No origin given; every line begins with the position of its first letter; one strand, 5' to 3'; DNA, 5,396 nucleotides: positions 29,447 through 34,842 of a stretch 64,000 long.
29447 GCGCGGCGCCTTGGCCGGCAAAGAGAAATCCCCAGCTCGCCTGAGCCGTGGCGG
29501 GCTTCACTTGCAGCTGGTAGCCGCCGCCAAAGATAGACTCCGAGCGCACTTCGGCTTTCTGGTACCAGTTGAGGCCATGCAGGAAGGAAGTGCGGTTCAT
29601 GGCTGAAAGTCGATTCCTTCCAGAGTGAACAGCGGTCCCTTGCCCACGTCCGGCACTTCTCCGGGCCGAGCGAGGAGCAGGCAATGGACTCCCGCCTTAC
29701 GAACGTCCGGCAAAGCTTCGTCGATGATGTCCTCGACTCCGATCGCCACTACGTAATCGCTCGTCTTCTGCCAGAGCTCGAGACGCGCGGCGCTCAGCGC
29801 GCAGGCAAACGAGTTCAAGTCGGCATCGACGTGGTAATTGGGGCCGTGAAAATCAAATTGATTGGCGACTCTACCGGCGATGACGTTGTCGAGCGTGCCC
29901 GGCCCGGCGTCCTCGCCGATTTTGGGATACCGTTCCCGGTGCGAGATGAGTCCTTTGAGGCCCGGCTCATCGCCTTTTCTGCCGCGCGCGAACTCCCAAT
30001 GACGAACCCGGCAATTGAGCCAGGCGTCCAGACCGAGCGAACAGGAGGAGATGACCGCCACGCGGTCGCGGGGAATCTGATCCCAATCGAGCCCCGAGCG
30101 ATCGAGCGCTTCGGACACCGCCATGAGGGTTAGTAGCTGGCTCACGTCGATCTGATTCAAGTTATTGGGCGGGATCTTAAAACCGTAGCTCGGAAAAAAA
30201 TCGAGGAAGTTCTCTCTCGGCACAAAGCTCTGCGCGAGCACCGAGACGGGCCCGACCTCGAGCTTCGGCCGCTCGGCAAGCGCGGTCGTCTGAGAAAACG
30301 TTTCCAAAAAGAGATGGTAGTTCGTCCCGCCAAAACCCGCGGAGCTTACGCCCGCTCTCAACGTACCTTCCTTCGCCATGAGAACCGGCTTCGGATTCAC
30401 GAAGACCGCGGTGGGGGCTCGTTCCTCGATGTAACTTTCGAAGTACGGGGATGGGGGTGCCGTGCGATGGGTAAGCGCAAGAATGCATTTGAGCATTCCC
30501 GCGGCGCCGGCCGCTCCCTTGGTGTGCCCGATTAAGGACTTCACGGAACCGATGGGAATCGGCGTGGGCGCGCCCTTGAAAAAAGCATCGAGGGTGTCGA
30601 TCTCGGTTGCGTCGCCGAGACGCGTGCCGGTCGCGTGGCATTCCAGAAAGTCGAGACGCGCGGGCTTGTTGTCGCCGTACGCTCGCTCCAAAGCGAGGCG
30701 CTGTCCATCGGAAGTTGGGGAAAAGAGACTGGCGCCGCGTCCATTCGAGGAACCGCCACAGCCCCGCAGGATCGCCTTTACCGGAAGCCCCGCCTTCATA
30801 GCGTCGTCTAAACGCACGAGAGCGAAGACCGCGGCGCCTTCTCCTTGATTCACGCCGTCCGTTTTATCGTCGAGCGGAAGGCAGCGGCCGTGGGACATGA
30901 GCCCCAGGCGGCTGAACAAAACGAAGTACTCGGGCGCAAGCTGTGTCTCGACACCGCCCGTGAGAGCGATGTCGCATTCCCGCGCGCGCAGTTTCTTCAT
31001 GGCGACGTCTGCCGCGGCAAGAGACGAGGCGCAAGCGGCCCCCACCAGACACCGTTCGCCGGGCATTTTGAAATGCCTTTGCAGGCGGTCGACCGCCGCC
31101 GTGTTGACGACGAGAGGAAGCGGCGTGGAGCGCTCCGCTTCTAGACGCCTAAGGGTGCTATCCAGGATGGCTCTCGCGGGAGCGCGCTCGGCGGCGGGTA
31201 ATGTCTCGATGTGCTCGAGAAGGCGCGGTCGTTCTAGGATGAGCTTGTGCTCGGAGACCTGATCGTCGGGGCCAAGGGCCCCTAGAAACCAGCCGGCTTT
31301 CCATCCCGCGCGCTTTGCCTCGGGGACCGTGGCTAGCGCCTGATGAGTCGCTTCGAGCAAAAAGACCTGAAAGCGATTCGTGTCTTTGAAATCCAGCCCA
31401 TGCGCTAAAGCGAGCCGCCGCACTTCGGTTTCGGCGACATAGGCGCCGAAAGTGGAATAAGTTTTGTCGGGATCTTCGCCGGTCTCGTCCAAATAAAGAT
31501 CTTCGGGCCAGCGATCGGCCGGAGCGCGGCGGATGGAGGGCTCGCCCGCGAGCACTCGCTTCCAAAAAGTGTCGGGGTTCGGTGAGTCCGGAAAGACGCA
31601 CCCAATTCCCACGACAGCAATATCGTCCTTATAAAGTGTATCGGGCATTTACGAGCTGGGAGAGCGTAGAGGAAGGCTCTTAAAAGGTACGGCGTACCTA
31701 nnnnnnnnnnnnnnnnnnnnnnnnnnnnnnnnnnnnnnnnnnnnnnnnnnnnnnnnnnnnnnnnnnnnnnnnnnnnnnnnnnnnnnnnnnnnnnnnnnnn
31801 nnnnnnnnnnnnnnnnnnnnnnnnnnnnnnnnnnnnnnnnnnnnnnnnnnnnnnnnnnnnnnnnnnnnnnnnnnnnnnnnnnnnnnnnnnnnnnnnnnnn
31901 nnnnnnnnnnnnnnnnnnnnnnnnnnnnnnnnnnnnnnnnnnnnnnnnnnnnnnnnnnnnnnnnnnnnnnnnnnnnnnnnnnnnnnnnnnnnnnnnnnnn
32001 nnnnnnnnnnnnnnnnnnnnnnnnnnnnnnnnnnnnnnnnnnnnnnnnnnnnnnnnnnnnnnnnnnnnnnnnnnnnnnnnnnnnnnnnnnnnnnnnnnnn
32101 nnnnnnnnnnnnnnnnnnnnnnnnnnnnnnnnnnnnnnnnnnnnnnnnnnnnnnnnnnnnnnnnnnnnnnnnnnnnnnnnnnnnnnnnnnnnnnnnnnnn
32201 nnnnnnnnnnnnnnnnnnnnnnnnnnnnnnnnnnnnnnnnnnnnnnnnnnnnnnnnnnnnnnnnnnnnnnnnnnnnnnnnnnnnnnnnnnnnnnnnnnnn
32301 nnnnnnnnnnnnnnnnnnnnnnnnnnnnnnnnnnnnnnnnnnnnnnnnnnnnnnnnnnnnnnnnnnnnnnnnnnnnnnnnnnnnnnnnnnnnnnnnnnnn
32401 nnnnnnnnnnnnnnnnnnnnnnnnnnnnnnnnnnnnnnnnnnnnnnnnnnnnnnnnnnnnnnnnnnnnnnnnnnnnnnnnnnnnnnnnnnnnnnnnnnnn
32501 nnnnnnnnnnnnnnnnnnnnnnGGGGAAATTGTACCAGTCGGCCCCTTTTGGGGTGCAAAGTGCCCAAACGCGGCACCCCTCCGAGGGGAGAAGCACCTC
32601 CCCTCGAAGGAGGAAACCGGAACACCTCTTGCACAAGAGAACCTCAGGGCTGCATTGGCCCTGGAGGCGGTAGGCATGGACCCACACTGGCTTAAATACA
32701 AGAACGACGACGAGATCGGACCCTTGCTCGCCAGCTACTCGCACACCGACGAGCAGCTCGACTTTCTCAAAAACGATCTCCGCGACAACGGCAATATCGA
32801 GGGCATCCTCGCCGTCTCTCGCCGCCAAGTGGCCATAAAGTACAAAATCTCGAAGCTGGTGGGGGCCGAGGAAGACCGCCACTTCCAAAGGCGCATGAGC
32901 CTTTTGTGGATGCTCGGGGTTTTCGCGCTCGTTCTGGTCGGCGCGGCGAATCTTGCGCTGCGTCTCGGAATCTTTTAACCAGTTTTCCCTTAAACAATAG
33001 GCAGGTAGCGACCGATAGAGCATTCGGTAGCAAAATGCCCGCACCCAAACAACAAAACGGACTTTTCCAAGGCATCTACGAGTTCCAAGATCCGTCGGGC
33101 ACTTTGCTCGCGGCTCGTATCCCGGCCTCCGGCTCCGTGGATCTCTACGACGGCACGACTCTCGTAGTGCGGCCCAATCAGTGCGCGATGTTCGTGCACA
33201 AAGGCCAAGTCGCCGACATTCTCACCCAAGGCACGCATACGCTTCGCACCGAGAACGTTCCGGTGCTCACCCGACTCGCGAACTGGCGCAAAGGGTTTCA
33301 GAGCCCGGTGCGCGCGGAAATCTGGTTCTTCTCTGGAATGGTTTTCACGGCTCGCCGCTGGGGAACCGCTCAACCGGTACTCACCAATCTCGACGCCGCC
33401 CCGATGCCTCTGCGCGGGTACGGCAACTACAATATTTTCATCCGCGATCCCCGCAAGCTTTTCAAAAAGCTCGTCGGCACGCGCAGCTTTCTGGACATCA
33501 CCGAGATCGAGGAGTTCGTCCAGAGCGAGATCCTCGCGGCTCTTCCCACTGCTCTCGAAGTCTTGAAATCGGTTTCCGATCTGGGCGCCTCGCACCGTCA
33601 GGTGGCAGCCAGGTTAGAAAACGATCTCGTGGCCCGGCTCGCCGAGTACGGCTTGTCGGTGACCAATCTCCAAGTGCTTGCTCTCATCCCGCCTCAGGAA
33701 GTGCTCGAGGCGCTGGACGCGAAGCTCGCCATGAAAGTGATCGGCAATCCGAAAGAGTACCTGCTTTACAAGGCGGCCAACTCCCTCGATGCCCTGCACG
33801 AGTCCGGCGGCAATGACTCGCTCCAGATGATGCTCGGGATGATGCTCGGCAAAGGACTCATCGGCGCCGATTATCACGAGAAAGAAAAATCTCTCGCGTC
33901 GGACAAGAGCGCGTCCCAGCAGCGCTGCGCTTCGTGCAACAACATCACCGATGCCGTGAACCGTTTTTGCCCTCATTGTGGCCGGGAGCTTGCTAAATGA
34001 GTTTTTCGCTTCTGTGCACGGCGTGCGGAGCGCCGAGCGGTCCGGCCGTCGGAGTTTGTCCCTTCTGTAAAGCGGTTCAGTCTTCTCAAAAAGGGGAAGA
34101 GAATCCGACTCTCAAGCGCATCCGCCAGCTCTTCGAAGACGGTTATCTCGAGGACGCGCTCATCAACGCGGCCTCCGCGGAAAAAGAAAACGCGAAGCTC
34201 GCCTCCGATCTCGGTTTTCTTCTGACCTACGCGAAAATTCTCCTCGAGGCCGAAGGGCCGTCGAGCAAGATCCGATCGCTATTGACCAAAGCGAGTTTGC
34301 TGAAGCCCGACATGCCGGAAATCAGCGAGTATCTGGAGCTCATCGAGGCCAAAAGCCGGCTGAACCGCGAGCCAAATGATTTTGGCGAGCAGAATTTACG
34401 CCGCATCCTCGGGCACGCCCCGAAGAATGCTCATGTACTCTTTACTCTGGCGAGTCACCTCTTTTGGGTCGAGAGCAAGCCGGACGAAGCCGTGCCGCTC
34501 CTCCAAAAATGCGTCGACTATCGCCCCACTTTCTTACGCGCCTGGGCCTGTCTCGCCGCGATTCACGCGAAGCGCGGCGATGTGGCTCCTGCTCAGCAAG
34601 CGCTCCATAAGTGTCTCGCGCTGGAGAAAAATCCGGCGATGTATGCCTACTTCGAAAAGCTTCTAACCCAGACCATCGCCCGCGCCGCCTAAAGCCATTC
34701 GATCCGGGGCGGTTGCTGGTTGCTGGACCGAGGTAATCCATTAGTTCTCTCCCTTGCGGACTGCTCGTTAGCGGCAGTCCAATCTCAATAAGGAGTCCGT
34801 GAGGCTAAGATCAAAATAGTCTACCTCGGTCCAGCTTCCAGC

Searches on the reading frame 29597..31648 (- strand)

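Call 67: search_protein_families(library=pfam, proteins=[window:29597-31648:-], max_evalue=0.00001)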
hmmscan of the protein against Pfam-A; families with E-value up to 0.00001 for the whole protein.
window:29597-31648:- (683 aa): 2 families
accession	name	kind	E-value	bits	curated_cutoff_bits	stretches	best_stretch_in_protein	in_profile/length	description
PF00109.32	ketoacyl-synt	-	3.8e-59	200.8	20.8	2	8-283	2-252/252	Beta-ketoacyl synthase, N-terminal domain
PF02801.28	Ketoacyl-synt_C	-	4.1e-27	95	20.8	1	292-401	2-116/119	Beta-ketoacyl synthase, C-terminal domain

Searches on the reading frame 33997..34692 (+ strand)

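Call 56: search_protein_families(library=pfam, proteins=[window:33997-34692:+], max_evalue=0.01)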
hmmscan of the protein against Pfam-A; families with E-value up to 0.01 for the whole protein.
window:33997-34692:+ (231 aa): 6 families
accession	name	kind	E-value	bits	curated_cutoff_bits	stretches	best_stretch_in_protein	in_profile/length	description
PF14559.12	TPR_19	-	9.4e-07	29.5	25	1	160-215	5-61/68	Tetratricopeptide repeat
PF07719.23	TPR_2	-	9.7e-05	22.7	27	0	181-212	2-33/34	Tetratricopeptide repeat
PF23914.1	TPR_CcmH_CycH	-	0.00015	22.1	42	0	176-214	46-84/158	Cytochrome c-type biogenesis protein H TPR domain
PF00515.34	TPR_1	-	0.00094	19.3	27.8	0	181-212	2-33/34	Tetratricopeptide repeat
PF13428.12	TPR_14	-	0.0012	19.7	23.5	0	181-213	2-34/44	Tetratricopeptide repeat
PF13431.12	TPR_17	-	0.0049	17.5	24.4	0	168-197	1-30/34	Tetratricopeptide repeat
